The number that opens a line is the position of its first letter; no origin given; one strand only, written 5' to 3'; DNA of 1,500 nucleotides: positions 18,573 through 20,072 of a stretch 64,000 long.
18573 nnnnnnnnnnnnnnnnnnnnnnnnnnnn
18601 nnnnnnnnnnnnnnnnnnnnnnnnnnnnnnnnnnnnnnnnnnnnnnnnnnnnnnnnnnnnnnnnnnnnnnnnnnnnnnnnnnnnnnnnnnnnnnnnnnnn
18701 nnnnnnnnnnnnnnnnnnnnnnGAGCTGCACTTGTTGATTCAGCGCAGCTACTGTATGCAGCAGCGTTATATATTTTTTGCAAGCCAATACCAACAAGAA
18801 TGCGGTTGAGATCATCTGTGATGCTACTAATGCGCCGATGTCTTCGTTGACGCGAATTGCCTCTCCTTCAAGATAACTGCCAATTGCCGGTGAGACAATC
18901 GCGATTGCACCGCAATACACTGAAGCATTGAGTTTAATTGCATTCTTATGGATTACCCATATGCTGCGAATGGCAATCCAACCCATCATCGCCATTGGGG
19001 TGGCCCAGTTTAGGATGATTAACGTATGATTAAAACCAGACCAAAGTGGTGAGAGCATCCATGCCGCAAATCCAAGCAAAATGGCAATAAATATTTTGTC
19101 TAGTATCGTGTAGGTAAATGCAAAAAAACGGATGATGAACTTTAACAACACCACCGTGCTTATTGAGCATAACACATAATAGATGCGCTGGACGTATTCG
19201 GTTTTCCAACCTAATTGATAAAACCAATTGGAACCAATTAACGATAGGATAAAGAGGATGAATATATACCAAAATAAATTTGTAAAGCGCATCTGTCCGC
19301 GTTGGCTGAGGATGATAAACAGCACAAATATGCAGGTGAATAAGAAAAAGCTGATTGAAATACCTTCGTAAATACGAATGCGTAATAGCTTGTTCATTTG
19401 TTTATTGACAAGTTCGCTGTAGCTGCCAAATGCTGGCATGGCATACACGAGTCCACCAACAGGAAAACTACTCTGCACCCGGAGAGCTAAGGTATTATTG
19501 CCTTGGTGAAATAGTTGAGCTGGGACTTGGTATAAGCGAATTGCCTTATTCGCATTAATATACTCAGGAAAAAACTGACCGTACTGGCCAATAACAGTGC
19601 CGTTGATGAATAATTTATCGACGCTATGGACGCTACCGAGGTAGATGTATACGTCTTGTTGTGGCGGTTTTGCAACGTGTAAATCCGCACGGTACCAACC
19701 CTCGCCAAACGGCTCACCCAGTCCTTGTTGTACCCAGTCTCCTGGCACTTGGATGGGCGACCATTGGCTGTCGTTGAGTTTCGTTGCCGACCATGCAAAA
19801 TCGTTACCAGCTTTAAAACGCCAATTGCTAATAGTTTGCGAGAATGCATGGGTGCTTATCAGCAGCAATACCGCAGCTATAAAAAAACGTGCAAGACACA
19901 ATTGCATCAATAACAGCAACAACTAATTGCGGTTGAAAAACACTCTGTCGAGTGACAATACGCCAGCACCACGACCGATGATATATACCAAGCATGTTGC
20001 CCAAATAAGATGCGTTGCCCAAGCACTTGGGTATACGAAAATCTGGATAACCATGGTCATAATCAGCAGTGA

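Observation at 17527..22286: Bufferin-type RiPP operon (DUF2282 precursor - MNIO DUF692 - DUF2063 - DoxX) fused in one co-directional block with a 7TMR-DISM sensor kinase and NarL-type regulator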

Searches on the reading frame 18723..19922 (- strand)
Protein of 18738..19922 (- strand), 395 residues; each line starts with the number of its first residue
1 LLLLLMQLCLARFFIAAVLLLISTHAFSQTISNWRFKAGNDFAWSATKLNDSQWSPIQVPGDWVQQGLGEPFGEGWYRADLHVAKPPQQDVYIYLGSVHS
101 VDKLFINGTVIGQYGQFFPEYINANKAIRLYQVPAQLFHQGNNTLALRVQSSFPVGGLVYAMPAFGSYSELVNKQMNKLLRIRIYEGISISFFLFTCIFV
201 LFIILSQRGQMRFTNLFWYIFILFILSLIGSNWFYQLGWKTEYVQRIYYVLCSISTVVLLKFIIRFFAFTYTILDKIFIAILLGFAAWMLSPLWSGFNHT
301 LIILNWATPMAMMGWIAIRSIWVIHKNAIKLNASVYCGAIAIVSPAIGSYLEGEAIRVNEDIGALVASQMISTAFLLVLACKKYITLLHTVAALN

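Call 8: search_protein_families(library=pfam, proteins=[window:18738-19922:-], max_evalue=10)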
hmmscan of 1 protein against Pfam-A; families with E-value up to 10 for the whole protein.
window:18738-19922:- (395 aa): 2 families
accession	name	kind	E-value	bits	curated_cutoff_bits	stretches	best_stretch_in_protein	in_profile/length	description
PF21467.3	BetaGal_gal-bd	-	5.4e-06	26.9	27.3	1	76-143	3-62/62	Beta-galactosidase, galactose-binding domain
PF13364.12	BetaGal_ABD2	-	0.0025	19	23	1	72-150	34-107/112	Beta-galactosidase second all-beta domain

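Call 39: search_protein_representatives(protein=window:18723-19907:-)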
Query: 395 residues. Proteins with E-value up to 0.001 (for the whole library): 2335; up to 1e-10: 497; up to 1e-30: 24. The best 150 are listed.
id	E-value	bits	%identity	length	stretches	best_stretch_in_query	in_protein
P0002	9.3e-113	393.8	47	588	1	10-395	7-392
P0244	3.5e-52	194.3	31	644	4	27-168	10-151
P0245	3.4e-47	177.9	49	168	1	34-191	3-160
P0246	3.9e-45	171.1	31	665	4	27-153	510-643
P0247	1.9e-37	145.8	33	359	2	16-156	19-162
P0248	2.1e-37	145.6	29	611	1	20-391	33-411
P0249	6.4e-37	144.1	34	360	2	22-163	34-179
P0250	1.0e-35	140.1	34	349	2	27-168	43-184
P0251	1.7e-35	139.4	33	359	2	25-153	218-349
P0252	1.9e-35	139.2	32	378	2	9-167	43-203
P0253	1.9e-35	139.2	38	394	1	200-395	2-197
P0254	5.3e-34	134.5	36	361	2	27-155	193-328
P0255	7.1e-34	134.0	32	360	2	23-158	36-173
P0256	8.8e-34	133.7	31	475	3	26-154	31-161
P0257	1.5e-33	133.0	33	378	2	28-160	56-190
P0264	1.7e-31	126.2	32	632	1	17-324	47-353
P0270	7.3e-30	120.9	27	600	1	29-309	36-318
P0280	3.3e-28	115.4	28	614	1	7-338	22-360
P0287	2.2e-27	112.7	27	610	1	1-373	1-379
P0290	9.9e-27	110.5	30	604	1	18-377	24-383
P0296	3.1e-26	108.9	25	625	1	27-391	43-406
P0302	4.5e-26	108.4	26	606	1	8-390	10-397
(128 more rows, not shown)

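Call 41: search_protein_families(library=pfam, proteins=[P0248, P0264, P0270, P0280, P0287, P0290, P0296, P0302, P0244, P0247], max_evalue=0.01)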
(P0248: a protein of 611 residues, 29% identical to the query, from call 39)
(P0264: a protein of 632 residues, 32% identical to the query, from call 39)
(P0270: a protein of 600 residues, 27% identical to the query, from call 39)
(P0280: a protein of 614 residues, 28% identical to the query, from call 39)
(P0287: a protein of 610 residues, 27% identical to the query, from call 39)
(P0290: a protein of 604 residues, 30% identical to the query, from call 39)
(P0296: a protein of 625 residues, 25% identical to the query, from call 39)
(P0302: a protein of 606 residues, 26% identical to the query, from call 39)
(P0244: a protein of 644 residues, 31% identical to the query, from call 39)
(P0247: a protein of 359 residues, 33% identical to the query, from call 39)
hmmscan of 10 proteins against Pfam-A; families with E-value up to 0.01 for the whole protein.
P0248 (611 aa): 4 families
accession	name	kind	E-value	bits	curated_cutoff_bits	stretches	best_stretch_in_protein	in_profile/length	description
PF02518.31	HATPase_c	-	7.7e-16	59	26.4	1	521-609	4-109/111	Histidine kinase-, DNA gyrase B-, and HSP90-like ATPase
PF07730.19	HisKA_3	-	6.2e-09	36.7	24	1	420-467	1-50/68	Histidine kinase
PF13581.12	HATPase_c_2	-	5.9e-06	26.7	27.4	1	513-574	22-99/127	Histidine kinase-like ATPase domain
PF13364.12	BetaGal_ABD2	-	0.0021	19.2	23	1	79-161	33-108/112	Beta-galactosidase second all-beta domain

P0264 (632 aa): 5 families
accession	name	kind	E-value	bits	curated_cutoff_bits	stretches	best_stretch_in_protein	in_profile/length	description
PF02518.31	HATPase_c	-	1.7e-15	57.8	26.4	1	538-629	3-109/111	Histidine kinase-, DNA gyrase B-, and HSP90-like ATPase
PF07730.19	HisKA_3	-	8.9e-12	45.8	24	1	438-498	1-67/68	Histidine kinase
PF07695.17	7TMR-DISM_7TM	-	6.8e-09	36.4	29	1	214-414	6-203/205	7TM diverse intracellular signalling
PF13581.12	HATPase_c_2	-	1.9e-05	25.1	27.4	1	532-623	23-123/127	Histidine kinase-like ATPase domain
PF13364.12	BetaGal_ABD2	-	9e-05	23.6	23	1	66-179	3-109/112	Beta-galactosidase second all-beta domain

P0270 (600 aa): 5 families
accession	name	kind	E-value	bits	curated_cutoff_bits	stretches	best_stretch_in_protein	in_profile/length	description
PF02518.31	HATPase_c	-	2.2e-11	44.6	26.4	1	510-598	4-109/111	Histidine kinase-, DNA gyrase B-, and HSP90-like ATPase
PF07730.19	HisKA_3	-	1.8e-10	41.7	24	1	409-468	1-66/68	Histidine kinase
PF07695.17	7TMR-DISM_7TM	-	1.2e-05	25.7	29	1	190-381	5-202/205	7TM diverse intracellular signalling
PF13364.12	BetaGal_ABD2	-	2.9e-05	25.2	23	1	43-154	4-107/112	Beta-galactosidase second all-beta domain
PF13581.12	HATPase_c_2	-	0.002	18.6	27.4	1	515-559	35-84/127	Histidine kinase-like ATPase domain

P0280 (614 aa): 5 families
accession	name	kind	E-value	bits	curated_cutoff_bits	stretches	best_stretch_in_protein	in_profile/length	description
PF02518.31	HATPase_c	-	2.4e-16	60.6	26.4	1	523-613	4-109/111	Histidine kinase-, DNA gyrase B-, and HSP90-like ATPase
PF07730.19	HisKA_3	-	4.8e-11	43.5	24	1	422-481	1-66/68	Histidine kinase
PF07695.17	7TMR-DISM_7TM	-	7.4e-11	42.8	29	1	205-398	8-203/205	7TM diverse intracellular signalling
PF13364.12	BetaGal_ABD2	-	0.001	20.2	23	1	55-168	4-109/112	Beta-galactosidase second all-beta domain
PF13581.12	HATPase_c_2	-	0.004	17.6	27.4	1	521-608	28-124/127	Histidine kinase-like ATPase domain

P0287 (610 aa): 5 families
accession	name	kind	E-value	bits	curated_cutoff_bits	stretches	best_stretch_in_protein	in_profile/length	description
PF07730.19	HisKA_3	-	1.2e-14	55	24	1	410-475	1-66/68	Histidine kinase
PF02518.31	HATPase_c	-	1e-13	52.2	26.4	1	521-609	4-109/111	Histidine kinase-, DNA gyrase B-, and HSP90-like ATPase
PF07695.17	7TMR-DISM_7TM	-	8.2e-07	29.6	29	1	191-388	7-205/205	7TM diverse intracellular signalling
PF13364.12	BetaGal_ABD2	-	0.00024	22.3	23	1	41-153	3-107/112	Beta-galactosidase second all-beta domain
PF02837.24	Glyco_hydro_2_N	-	0.00039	20.8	28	1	55-114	46-105/169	Glycosyl hydrolases family 2, sugar binding domain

P0290 (604 aa): 6 families
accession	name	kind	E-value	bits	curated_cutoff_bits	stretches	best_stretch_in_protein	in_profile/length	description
PF02518.31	HATPase_c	-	4.7e-17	62.9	26.4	1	511-600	3-107/111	Histidine kinase-, DNA gyrase B-, and HSP90-like ATPase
PF07730.19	HisKA_3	-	8.8e-16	58.7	24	1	405-470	1-66/68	Histidine kinase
PF07695.17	7TMR-DISM_7TM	-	6.5e-06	26.7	29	1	194-381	11-203/205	7TM diverse intracellular signalling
PF13581.12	HATPase_c_2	-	3.8e-05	24.1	27.4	1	518-575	36-107/127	Histidine kinase-like ATPase domain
PF02837.24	Glyco_hydro_2_N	-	9.1e-05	22.9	28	1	54-113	46-105/169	Glycosyl hydrolases family 2, sugar binding domain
PF13364.12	BetaGal_ABD2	-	0.0077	17.4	23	0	43-153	6-109/112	Beta-galactosidase second all-beta domain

P0296 (625 aa): 4 families
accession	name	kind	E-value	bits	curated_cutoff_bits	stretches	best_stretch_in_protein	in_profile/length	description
PF07730.19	HisKA_3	-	7.6e-15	55.6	24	1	421-485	1-67/68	Histidine kinase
PF02518.31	HATPase_c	-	3.6e-14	53.6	26.4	1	529-619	4-109/111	Histidine kinase-, DNA gyrase B-, and HSP90-like ATPase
PF07695.17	7TMR-DISM_7TM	-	9.9e-08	32.6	29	1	200-397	5-203/205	7TM diverse intracellular signalling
PF13581.12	HATPase_c_2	-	0.00015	22.2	27.4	1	525-590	26-105/127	Histidine kinase-like ATPase domain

P0302 (606 aa): 5 families
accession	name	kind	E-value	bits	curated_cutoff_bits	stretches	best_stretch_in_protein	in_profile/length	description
PF07730.19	HisKA_3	-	3.8e-15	56.6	24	1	407-474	1-68/68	Histidine kinase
PF02518.31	HATPase_c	-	6.9e-15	55.9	26.4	1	514-604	4-109/111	Histidine kinase-, DNA gyrase B-, and HSP90-like ATPase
PF07695.17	7TMR-DISM_7TM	-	9e-11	42.5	29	1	188-385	6-205/205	7TM diverse intracellular signalling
PF13364.12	BetaGal_ABD2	-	0.0001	23.5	23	1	41-152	5-108/112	Beta-galactosidase second all-beta domain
PF13581.12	HATPase_c_2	-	0.00081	19.8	27.4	1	520-573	36-105/127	Histidine kinase-like ATPase domain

P0244 (644 aa): 4 families
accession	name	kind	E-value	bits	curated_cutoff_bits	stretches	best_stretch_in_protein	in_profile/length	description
PF02837.24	Glyco_hydro_2_N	-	2.8e-20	73.4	28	2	361-416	49-104/169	Glycosyl hydrolases family 2, sugar binding domain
PF13364.12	BetaGal_ABD2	-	3.8e-14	53.8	23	1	17-131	2-108/112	Beta-galactosidase second all-beta domain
PF22666.2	Glyco_hydro_2_N2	-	1.6e-12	48.3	27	0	531-571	51-92/167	Glycosyl hydrolase 2 galactose-binding domain-like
PF21467.3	BetaGal_gal-bd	-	3.9e-08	33.8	27.3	0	52-90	1-37/62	Beta-galactosidase, galactose-binding domain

P0247 (359 aa): 4 families
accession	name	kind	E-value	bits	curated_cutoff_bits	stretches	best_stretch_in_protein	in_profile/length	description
PF02837.24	Glyco_hydro_2_N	-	2.6e-10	40.9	28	1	200-264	44-110/169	Glycosyl hydrolases family 2, sugar binding domain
PF13364.12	BetaGal_ABD2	-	1.1e-08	36.3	23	1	61-154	24-110/112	Beta-galactosidase second all-beta domain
PF22666.2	Glyco_hydro_2_N2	-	2e-06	28.4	27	0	74-112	50-89/167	Glycosyl hydrolase 2 galactose-binding domain-like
PF21467.3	BetaGal_gal-bd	-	0.0001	22.8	27.3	0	73-114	1-40/62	Beta-galactosidase, galactose-binding domain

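Call 72: find_encoding_contigs(protein=P0248, flank=6000, max_places=3)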
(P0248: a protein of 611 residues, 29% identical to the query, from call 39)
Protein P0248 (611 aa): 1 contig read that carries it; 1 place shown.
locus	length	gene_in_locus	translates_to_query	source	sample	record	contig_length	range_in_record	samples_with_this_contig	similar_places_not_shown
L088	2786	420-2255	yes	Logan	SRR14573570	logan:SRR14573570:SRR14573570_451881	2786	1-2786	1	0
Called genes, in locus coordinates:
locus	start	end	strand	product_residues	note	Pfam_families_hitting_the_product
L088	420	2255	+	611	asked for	PF07730:HisKA_3, PF13581:HATPase_c_2 (weak), PF02518:HATPase_c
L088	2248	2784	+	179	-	?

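Call 74: find_encoding_contigs(protein=P0264, flank=6000, max_places=3)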
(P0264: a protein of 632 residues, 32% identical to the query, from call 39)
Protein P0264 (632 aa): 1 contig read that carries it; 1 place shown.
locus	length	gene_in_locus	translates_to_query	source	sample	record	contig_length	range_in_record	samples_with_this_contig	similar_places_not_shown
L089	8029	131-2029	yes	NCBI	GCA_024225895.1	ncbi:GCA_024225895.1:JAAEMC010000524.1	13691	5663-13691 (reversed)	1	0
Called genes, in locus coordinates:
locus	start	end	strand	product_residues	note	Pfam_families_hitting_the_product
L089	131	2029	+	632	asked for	PF07695:7TMR-DISM_7TM, PF07730:HisKA_3, PF02518:HATPase_c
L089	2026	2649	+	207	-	PF00072:Response_reg, PF00196:GerE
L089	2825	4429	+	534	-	-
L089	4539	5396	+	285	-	PF02621:VitK2_biosynth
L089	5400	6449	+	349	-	PF01171:ATP_bind_3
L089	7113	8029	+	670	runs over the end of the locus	PF06480:FtsH_ext, PF00004:AAA, PF07728:AAA_5 (faint), PF17862:AAA_lid_3, PF01434:Peptidase_M41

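Call 75: find_encoding_contigs(protein=P0287, flank=6000, max_places=3)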
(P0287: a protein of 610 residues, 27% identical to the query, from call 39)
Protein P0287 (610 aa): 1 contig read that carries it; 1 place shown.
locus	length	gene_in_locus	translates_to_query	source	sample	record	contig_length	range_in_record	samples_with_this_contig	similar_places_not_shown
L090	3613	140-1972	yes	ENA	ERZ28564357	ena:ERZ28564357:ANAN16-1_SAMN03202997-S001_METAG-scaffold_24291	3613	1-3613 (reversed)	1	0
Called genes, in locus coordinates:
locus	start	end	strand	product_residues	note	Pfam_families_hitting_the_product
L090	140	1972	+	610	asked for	PF07695:7TMR-DISM_7TM (weak), PF07730:HisKA_3, PF02518:HATPase_c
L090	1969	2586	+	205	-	PF00072:Response_reg, PF00196:GerE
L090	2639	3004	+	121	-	PF00072:Response_reg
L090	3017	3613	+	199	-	?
